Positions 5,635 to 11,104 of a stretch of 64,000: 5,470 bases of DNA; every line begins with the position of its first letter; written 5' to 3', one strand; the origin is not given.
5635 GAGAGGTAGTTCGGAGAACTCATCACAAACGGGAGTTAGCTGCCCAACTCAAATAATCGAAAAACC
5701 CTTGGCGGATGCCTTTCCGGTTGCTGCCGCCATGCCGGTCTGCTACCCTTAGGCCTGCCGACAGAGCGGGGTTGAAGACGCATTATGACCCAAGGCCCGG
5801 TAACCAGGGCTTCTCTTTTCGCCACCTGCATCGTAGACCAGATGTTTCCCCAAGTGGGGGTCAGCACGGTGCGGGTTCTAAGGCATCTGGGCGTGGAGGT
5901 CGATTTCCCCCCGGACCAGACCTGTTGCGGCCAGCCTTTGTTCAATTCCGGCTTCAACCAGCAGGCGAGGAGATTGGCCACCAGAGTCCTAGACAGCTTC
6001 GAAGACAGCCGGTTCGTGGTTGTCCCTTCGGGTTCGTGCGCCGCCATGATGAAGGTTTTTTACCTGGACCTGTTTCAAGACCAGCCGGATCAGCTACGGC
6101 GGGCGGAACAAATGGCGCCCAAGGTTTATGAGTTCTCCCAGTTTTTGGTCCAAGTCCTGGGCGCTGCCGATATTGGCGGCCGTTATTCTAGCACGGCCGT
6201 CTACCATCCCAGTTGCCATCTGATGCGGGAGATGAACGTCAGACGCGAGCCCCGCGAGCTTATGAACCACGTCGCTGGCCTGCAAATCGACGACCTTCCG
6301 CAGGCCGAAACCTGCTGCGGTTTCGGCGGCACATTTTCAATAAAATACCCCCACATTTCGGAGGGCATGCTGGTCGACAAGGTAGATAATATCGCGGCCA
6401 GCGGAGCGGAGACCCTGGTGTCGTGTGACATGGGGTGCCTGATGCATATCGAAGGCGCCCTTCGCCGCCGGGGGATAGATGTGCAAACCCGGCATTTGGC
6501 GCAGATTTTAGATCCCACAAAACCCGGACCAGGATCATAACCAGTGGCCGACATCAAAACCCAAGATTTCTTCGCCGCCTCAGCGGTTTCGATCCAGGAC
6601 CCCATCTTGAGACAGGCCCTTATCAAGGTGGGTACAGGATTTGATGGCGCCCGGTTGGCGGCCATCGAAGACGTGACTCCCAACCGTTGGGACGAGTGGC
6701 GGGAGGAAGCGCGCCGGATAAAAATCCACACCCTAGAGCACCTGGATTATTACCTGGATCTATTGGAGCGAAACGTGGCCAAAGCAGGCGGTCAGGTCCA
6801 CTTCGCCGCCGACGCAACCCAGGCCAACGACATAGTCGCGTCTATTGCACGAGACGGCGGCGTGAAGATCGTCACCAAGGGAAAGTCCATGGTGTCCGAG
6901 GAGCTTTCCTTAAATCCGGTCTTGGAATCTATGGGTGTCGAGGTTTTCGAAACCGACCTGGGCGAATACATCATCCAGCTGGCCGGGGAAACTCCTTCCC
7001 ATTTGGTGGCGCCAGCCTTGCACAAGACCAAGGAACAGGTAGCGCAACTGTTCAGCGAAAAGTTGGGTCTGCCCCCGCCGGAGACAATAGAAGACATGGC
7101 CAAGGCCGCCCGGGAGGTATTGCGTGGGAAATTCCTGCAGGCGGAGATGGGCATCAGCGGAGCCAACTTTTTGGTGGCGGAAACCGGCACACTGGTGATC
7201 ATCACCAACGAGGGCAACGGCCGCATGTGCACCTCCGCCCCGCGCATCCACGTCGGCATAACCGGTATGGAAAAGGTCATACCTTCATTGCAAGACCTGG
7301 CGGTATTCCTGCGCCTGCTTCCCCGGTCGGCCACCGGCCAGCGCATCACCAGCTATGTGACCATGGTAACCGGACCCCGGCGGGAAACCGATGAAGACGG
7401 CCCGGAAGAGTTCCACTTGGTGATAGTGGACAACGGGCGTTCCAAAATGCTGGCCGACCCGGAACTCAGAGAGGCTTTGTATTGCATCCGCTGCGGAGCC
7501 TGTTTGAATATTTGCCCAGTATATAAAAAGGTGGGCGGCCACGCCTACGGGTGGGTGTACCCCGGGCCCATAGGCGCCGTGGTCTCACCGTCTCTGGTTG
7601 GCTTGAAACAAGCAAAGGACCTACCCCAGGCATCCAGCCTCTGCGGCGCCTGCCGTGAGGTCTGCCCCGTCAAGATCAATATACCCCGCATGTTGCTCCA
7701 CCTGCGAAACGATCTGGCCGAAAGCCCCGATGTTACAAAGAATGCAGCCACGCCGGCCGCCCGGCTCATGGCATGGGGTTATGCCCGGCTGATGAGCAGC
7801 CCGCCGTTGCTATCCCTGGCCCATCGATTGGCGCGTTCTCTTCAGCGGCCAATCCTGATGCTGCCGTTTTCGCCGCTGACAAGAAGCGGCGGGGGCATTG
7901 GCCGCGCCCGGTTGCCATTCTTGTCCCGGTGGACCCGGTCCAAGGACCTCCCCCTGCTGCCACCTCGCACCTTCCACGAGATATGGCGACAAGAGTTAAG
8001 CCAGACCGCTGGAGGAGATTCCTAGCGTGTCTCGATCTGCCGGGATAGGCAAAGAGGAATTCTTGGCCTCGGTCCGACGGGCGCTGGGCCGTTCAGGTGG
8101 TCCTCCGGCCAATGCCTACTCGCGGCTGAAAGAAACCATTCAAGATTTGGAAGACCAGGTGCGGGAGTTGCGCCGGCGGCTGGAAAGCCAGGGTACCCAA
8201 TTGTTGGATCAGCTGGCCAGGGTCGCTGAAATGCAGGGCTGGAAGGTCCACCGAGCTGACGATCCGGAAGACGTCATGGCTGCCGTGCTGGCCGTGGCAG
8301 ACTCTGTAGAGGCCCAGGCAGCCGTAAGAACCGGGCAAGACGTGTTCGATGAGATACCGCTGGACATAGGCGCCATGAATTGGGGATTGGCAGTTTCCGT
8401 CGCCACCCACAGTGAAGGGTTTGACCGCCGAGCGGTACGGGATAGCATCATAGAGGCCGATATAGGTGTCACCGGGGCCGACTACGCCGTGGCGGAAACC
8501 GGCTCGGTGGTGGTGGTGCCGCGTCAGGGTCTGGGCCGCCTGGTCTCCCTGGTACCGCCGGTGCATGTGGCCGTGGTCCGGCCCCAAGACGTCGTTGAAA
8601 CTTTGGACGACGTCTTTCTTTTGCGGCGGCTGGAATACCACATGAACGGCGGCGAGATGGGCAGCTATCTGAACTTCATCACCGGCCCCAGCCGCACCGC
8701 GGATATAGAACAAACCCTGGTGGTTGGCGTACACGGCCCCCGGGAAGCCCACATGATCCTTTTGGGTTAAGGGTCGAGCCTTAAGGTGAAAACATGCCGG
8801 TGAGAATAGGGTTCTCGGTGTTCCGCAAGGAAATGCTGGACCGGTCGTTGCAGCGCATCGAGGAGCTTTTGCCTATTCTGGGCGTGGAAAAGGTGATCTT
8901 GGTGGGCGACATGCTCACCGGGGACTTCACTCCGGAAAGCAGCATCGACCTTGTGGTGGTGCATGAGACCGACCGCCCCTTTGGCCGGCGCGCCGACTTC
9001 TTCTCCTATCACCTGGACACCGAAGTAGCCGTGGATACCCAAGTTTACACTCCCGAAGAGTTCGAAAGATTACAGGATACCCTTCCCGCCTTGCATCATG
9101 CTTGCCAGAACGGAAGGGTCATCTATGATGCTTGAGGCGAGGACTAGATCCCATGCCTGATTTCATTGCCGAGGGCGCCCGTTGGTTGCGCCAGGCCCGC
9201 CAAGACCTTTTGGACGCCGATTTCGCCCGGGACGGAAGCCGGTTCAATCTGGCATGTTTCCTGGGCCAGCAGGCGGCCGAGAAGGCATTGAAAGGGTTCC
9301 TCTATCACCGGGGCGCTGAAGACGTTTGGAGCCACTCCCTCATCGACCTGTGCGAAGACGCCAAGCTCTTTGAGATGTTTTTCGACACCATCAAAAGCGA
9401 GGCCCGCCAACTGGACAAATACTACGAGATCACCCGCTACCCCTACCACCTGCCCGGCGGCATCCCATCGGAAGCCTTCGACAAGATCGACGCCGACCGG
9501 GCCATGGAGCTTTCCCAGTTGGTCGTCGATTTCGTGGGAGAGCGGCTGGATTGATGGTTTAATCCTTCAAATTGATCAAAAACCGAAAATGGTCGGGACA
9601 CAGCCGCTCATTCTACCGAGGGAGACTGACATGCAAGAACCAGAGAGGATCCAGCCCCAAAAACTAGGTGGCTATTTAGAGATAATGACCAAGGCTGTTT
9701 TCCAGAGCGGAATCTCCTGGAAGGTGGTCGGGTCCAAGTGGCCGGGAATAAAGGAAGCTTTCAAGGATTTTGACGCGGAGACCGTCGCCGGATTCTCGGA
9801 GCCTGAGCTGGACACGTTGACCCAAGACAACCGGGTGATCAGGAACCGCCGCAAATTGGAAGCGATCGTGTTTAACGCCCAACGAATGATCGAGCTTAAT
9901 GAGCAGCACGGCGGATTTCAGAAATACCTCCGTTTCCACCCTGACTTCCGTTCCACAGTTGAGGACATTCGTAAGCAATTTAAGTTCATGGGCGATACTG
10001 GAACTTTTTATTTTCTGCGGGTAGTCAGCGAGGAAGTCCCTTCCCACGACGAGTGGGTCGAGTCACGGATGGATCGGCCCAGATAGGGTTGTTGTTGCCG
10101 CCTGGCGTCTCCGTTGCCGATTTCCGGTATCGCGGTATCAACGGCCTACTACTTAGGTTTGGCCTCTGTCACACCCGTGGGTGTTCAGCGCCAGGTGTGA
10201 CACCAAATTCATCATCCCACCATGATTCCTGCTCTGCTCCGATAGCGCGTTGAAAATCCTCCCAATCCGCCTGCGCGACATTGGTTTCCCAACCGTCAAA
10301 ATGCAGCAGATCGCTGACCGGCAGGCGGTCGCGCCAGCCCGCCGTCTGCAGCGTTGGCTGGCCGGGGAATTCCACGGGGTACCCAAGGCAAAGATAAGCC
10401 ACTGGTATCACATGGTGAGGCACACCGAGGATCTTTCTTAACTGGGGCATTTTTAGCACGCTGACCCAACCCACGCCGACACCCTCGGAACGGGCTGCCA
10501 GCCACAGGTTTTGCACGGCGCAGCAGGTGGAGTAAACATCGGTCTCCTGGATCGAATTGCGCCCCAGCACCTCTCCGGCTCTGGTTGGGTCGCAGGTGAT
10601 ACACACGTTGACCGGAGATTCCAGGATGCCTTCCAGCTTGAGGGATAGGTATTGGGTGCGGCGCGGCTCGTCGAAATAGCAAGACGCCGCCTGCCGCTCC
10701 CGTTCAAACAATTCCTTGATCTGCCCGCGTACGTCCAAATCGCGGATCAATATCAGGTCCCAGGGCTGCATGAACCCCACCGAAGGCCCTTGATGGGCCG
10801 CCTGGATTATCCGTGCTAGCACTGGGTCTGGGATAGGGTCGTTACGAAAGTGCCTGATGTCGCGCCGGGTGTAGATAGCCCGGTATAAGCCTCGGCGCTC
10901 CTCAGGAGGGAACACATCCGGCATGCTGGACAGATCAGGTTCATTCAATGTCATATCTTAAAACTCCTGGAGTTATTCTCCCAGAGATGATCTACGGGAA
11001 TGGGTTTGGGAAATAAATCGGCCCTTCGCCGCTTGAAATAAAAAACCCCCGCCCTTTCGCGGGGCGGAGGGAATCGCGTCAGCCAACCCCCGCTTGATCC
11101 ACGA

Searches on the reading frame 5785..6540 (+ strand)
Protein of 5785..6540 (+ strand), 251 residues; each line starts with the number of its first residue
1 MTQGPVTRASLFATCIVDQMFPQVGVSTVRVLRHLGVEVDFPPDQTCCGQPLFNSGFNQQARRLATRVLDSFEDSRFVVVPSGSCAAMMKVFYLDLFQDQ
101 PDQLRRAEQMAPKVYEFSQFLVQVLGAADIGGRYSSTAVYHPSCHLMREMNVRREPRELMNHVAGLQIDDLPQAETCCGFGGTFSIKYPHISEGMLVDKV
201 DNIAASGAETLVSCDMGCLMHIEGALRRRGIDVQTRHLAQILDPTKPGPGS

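Call 19: search_protein_families(library=pfam, proteins=[window:5785-6540:+], max_evalue=0.0001)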
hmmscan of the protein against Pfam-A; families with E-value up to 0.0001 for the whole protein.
window:5785-6540:+ (251 aa): 1 family
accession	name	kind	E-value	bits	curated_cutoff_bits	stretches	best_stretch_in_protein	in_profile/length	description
PF02754.22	CCG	-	5.9e-35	119.7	20.6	2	11-90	3-85/85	Cysteine-rich domain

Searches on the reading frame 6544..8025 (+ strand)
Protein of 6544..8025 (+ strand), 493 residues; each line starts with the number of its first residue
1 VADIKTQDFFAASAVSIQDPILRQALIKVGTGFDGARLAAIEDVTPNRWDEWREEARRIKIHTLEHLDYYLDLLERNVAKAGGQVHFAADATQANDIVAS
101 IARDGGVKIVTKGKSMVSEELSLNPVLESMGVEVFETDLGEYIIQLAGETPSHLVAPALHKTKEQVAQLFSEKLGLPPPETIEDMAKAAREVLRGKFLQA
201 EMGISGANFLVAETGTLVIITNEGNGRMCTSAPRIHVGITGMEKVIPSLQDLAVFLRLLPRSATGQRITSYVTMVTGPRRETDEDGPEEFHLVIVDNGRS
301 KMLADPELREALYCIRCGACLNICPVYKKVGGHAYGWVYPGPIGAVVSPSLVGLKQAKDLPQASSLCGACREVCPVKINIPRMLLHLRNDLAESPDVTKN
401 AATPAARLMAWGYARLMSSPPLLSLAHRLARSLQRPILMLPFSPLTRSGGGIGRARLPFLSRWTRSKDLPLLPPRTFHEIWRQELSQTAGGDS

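Call 19: search_protein_families(library=pfam, proteins=[window:6544-8025:+], max_evalue=0.0001)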
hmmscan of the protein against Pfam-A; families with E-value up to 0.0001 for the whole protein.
window:6544-8025:+ (493 aa): 7 families
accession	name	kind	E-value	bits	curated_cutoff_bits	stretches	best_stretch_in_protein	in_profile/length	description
PF02589.21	LUD_dom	-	4.9e-53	180.1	22.6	1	73-295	3-189/189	LUD domain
PF13183.11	Fer4_8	-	7.5e-13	49.3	27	1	311-378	2-68/68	4Fe-4S dicluster domain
PF11870.13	LutB_C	-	4.6e-06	27.3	26.8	1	400-484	20-86/88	Lactate utilisation protein B, C-terminal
PF13534.11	Fer4_17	-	9.2e-06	26.6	22.2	1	314-378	2-60/61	4Fe-4S dicluster domain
PF13187.11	Fer4_9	-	1e-05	25.9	27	0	307-326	30-49/52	4Fe-4S dicluster domain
PF12798.12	Fer4_3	-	1.8e-05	25.6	27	0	314-326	1-13/15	4Fe-4S binding domain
PF00037.32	Fer4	-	2.1e-05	24.6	21.1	0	314-326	8-20/24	4Fe-4S binding domain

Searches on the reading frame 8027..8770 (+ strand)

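Call 19: search_protein_families(library=pfam, proteins=[window:8027-8770:+], max_evalue=0.0001)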
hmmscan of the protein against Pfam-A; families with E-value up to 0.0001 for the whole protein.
window:8027-8770:+ (247 aa): 1 family
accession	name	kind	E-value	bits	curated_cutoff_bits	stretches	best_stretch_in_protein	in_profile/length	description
PF02589.21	LUD_dom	-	1.8e-38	132.6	22.6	1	61-246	2-189/189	LUD domain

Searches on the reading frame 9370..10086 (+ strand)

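Call 19: search_protein_families(library=pfam, proteins=[window:9370-10086:+], max_evalue=0.0001)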
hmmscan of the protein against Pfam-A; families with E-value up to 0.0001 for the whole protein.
window:9370-10086:+ (238 aa): 1 family
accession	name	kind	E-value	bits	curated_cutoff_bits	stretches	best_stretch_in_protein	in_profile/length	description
PF03352.18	Adenine_glyco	-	2.6e-20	73.5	25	1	104-202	28-126/177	Methyladenine glycosylase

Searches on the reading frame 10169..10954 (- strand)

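Call 20: search_protein_families(library=pfam, proteins=[window:10169-10954:-], max_evalue=0.0001)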
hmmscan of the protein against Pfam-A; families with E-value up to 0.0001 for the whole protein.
window:10169-10954:- (261 aa): 1 family
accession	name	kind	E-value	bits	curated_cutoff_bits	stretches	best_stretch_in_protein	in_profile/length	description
PF00881.29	Nitroreductase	-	1.3e-27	97.4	23.5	1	27-192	1-167/167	Nitroreductase family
